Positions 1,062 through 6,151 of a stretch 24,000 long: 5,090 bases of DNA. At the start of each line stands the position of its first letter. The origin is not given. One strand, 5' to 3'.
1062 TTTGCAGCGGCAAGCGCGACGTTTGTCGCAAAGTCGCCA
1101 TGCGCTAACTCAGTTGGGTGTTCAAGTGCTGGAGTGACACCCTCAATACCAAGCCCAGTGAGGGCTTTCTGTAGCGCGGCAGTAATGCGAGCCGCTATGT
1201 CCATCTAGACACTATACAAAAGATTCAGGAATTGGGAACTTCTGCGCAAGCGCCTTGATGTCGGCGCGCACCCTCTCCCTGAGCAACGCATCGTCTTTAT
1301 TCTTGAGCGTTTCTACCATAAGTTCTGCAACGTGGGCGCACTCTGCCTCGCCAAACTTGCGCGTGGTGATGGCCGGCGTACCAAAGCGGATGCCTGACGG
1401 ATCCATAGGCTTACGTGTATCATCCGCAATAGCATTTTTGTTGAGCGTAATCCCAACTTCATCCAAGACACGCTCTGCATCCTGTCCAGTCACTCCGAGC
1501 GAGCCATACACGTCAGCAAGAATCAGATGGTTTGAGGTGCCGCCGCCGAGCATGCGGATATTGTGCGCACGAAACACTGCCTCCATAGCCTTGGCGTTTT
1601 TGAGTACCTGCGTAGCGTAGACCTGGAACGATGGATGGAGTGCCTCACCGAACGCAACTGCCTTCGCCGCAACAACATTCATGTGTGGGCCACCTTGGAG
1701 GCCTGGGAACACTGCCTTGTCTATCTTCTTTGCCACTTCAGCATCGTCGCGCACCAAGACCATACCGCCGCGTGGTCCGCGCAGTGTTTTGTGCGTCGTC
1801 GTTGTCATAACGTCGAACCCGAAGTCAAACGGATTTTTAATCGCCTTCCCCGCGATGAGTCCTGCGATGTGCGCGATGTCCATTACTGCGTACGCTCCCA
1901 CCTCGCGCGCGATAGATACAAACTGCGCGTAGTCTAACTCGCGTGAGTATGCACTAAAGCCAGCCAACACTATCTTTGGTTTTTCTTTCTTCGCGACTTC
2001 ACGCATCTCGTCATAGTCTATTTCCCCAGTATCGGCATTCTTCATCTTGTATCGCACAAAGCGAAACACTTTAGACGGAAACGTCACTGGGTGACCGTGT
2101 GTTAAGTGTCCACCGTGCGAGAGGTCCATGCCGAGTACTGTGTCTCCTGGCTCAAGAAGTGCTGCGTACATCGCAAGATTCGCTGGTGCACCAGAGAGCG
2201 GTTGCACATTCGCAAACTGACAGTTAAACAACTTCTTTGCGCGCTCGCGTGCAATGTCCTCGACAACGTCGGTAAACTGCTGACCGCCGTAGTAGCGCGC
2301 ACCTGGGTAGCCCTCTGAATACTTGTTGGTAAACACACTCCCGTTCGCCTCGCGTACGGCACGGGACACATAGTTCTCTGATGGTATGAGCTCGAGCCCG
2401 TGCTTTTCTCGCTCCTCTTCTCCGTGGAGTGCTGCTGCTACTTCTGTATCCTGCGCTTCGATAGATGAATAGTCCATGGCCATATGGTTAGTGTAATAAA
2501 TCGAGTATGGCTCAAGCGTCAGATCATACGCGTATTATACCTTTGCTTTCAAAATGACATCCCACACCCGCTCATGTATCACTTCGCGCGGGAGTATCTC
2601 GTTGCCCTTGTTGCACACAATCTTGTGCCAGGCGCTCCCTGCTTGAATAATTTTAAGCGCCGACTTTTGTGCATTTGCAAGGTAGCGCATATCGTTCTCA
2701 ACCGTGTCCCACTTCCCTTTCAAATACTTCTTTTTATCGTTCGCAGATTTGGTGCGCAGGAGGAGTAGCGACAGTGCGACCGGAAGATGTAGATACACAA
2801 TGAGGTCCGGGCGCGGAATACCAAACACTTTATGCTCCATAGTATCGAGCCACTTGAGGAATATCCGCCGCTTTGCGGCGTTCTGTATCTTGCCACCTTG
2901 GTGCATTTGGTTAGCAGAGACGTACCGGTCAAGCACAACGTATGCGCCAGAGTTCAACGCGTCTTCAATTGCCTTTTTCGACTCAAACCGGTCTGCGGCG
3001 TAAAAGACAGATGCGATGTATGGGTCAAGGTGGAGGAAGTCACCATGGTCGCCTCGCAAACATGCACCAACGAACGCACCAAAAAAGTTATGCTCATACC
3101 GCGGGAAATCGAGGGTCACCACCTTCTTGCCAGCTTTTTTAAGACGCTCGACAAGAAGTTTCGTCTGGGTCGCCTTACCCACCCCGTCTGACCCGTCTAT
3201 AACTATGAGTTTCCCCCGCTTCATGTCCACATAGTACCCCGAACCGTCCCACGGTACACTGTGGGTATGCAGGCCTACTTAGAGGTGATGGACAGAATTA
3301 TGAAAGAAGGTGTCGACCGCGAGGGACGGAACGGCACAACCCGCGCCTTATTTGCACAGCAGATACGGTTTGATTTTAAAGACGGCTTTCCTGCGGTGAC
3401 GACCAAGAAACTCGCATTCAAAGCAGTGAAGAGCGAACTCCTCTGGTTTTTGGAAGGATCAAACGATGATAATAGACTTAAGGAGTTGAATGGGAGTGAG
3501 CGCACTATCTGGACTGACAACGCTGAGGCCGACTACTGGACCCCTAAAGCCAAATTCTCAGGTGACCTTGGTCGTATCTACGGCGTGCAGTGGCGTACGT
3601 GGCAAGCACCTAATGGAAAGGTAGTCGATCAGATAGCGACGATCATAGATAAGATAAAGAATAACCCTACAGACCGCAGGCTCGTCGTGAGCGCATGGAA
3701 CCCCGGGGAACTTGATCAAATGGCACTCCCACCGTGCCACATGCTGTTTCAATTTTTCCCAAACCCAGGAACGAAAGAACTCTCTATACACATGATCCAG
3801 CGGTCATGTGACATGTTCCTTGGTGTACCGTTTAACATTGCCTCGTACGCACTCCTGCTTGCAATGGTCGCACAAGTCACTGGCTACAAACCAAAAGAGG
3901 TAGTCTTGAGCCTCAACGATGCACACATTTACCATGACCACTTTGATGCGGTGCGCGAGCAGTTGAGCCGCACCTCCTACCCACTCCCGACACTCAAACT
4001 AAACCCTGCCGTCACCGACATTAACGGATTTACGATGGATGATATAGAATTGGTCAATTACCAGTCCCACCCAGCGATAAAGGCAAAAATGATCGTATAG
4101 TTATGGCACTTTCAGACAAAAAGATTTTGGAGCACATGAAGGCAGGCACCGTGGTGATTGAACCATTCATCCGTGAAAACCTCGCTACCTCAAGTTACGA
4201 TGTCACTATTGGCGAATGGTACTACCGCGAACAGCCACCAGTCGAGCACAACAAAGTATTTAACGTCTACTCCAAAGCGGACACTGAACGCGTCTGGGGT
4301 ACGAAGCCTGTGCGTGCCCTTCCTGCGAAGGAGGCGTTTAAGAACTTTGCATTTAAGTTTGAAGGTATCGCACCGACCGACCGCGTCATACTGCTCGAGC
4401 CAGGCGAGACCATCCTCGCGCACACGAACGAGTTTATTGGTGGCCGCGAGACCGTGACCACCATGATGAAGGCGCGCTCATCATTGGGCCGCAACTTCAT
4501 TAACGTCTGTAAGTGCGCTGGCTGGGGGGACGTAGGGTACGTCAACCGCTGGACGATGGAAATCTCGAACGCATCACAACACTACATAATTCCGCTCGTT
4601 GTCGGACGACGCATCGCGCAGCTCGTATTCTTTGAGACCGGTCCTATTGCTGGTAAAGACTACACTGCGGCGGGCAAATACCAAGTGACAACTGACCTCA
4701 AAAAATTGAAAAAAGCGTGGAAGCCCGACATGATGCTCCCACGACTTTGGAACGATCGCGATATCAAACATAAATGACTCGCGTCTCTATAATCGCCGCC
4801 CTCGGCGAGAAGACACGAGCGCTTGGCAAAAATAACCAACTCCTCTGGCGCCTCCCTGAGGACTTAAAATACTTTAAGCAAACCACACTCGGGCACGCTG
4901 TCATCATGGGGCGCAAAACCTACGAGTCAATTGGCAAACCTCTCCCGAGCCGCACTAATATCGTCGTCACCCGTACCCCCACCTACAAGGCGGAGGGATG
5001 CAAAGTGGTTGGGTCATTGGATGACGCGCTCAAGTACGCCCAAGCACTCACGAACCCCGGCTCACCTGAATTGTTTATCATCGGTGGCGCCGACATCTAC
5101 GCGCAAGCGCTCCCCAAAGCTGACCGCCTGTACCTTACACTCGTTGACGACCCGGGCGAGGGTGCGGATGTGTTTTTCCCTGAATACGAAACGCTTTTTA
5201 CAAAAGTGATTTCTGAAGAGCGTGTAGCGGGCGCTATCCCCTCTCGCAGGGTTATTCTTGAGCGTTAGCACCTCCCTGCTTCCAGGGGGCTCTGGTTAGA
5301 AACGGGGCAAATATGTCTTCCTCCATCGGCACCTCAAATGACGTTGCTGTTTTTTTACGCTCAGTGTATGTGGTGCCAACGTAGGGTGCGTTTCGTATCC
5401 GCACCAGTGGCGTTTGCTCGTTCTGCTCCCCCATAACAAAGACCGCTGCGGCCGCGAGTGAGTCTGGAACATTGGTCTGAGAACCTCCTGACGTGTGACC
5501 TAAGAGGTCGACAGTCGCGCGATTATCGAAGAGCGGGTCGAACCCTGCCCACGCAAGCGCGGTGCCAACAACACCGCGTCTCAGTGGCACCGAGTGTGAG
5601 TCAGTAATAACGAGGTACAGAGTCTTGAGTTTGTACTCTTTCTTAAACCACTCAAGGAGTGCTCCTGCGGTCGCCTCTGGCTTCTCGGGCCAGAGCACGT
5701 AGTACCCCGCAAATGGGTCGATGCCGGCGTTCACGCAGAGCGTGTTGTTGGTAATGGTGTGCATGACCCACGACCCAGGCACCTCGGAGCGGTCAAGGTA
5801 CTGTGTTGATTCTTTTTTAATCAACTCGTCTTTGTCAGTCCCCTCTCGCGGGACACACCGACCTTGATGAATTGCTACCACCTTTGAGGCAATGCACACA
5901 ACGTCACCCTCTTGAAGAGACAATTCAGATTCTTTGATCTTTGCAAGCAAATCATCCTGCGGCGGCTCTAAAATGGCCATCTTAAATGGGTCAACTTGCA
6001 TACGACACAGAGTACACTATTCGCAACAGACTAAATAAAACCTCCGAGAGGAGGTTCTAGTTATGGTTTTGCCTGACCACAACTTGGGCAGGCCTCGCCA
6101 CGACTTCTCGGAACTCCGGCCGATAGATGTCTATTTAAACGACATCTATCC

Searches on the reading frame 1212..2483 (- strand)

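Call 77: search_protein_families(library=pfam, proteins=[window:1212-2483:-], max_evalue=0.001)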
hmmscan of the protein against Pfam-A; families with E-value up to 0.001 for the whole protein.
window:1212-2483:- (423 aa): 4 families
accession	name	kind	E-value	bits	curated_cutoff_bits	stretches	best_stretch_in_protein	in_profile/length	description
PF00464.25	SHMT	-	7e-149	496.2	27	1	9-388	2-398/399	Serine hydroxymethyltransferase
PF00155.27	Aminotran_1_2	-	7.5e-06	25.8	19.7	1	79-311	48-297/361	Aminotransferase class I and II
PF01212.27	Beta_elim_lyase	-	0.00048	20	27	0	80-321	39-235/288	Beta-eliminating lyase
PF01053.26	Cys_Met_Meta_PP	-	0.00082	18.5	27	0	97-256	75-224/381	Cys/Met metabolism PLP-dependent enzyme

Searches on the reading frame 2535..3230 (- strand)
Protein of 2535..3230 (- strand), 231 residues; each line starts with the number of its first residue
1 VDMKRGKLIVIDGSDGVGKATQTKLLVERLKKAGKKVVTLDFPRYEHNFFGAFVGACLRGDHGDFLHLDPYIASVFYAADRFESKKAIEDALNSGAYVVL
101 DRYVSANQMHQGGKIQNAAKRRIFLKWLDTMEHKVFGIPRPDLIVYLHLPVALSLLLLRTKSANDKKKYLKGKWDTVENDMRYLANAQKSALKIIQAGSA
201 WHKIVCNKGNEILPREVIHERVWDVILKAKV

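Call 77: search_protein_families(library=pfam, proteins=[window:2535-3230:-], max_evalue=0.001)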
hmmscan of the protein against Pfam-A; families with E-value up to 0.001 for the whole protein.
window:2535-3230:- (231 aa): 2 families
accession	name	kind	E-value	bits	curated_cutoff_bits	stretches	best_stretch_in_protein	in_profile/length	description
PF02223.23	Thymidylate_kin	-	3.4e-19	69.7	27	1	11-199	1-176/185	Thymidylate kinase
PF01712.25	dNK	-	0.00036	20.8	27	0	99-167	85-149/203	Deoxynucleoside kinase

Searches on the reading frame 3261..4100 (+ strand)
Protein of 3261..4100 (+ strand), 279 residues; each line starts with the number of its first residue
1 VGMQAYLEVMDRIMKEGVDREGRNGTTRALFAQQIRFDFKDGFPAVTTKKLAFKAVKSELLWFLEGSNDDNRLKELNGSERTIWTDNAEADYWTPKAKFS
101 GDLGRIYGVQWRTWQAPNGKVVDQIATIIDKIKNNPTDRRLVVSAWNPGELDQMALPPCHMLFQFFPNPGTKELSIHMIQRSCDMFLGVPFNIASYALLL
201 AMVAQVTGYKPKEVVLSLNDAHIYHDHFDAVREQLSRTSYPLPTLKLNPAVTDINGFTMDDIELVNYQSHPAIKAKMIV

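Call 77: search_protein_families(library=pfam, proteins=[window:3261-4100:+], max_evalue=0.001)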
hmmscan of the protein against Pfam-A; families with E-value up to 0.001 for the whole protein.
window:3261-4100:+ (279 aa): 1 family
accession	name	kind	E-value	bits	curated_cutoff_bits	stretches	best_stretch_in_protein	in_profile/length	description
PF00303.24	Thymidylat_synt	-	1.1e-102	343.1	24.3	1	4-279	1-266/266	Thymidylate synthase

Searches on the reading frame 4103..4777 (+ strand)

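Call 77: search_protein_families(library=pfam, proteins=[window:4103-4777:+], max_evalue=0.001)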
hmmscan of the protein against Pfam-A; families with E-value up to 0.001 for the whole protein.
window:4103-4777:+ (224 aa): 1 family
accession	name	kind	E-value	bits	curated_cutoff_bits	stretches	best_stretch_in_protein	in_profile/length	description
PF22769.1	DCD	-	3e-32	112.3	27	1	3-178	2-152/153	dCTP deaminase-like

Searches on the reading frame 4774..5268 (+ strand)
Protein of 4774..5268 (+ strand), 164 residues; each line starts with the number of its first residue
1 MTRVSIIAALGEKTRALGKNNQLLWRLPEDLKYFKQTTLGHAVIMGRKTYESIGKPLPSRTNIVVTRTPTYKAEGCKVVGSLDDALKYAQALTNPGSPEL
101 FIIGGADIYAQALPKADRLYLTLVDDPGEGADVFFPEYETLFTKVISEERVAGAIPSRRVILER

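Call 77: search_protein_families(library=pfam, proteins=[window:4774-5268:+], max_evalue=0.001)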
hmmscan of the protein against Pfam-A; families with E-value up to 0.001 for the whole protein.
window:4774-5268:+ (164 aa): 1 family
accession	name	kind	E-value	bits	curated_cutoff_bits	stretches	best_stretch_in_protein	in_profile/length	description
PF00186.24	DHFR_1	-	4.9e-49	166.5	25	1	4-149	2-141/159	Dihydrofolate reductase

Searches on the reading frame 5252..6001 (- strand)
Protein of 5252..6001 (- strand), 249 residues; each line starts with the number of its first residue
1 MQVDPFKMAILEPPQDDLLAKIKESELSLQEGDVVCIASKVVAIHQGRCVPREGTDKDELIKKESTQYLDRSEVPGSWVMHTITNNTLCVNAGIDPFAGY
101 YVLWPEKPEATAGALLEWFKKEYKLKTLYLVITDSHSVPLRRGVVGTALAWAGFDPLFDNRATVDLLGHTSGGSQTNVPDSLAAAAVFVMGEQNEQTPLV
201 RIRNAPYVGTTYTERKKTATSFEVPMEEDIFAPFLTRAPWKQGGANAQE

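Call 77: search_protein_families(library=pfam, proteins=[window:5252-6001:-], max_evalue=0.001)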
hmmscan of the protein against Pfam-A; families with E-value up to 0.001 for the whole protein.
window:5252-6001:- (249 aa): 1 family
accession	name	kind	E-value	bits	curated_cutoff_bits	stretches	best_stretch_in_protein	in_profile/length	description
PF01996.21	F420_ligase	-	2.8e-30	105.9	25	1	19-204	18-218/218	F420-0:Gamma-glutamyl ligase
